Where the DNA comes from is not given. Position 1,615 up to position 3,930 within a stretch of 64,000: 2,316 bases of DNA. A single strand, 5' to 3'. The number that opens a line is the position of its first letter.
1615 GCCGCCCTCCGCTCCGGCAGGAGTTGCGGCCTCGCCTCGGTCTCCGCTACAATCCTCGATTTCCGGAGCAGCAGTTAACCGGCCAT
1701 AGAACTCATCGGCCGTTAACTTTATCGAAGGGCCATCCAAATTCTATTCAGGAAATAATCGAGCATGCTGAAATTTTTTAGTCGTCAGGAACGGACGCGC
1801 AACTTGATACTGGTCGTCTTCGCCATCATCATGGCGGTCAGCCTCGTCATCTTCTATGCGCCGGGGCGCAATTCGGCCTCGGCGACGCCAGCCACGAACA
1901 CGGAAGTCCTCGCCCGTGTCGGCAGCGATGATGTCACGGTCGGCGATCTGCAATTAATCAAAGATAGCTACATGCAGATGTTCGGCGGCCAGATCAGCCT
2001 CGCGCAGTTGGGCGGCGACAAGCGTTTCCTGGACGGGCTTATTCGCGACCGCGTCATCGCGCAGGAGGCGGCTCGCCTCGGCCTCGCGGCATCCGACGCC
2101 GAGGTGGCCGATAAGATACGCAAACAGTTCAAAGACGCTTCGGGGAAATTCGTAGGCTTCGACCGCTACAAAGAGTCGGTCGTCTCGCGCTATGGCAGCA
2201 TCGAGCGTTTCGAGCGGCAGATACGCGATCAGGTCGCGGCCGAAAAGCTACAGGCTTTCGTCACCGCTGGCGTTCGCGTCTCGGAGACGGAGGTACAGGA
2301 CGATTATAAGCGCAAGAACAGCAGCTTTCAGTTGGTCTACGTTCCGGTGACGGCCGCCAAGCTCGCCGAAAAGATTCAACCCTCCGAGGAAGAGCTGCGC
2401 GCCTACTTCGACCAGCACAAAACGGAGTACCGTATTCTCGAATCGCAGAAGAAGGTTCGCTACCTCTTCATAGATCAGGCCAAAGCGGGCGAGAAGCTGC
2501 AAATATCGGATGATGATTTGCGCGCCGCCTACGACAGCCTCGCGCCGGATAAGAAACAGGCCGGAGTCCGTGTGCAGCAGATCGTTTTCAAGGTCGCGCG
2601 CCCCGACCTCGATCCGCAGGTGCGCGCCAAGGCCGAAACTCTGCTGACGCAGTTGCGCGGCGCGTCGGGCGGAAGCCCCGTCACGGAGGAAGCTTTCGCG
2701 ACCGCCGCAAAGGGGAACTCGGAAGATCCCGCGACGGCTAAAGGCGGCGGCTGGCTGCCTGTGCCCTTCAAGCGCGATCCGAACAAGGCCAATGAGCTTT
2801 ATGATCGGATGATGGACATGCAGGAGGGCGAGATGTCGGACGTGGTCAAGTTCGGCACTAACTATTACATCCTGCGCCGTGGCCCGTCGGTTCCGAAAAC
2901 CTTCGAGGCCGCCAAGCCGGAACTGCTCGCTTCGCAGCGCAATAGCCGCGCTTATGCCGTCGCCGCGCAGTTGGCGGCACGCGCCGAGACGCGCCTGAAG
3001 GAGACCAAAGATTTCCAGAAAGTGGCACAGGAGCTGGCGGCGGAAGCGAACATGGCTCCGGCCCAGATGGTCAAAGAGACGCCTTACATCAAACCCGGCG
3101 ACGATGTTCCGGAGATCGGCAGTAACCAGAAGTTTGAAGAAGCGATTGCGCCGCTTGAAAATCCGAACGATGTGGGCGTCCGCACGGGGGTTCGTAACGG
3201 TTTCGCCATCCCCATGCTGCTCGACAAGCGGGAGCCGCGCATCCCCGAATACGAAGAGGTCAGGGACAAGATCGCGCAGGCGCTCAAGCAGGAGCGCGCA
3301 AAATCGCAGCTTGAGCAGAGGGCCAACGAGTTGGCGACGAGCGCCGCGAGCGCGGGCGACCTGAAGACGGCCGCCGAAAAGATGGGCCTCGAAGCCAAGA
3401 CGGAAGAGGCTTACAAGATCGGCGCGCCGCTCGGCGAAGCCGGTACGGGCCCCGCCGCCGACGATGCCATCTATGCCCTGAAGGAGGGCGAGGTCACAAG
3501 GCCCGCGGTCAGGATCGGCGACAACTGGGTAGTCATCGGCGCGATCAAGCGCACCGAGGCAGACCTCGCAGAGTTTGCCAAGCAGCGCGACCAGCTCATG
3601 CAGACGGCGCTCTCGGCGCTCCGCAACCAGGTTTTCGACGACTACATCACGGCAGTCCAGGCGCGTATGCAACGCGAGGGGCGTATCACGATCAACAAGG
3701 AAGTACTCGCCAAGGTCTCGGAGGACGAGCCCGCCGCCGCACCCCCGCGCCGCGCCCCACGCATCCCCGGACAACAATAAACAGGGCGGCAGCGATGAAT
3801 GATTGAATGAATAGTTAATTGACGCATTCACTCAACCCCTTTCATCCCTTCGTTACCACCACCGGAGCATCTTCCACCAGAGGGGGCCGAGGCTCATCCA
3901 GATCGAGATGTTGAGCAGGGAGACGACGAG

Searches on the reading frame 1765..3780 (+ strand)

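Call 104: search_protein_families(library=pfam, proteins=[window:1765-3780:+], max_evalue=0.00001)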
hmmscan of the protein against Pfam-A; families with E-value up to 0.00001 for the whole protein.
window:1765-3780:+ (671 aa): 5 families
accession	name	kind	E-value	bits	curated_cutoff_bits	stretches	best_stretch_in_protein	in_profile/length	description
PF13624.11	SurA_N_3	-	6.5e-19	68.8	27.2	1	1-163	1-162/162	SurA-like N-terminal domain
PF13145.12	Rotamase_2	-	3.9e-16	60.4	27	1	247-385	1-121/121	PPIC-type PPIASE domain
PF00639.27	Rotamase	-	2e-11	45.1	21.7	0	285-371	17-94/97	PPIC-type PPIASE domain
PF13616.12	Rotamase_3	-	8.8e-10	39.6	22.5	1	263-369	11-109/116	PPIC-type PPIASE domain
PF13623.11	SurA_N_2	-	6.8e-09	36.2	28.5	1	17-128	10-135/145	SurA-like N-terminal domain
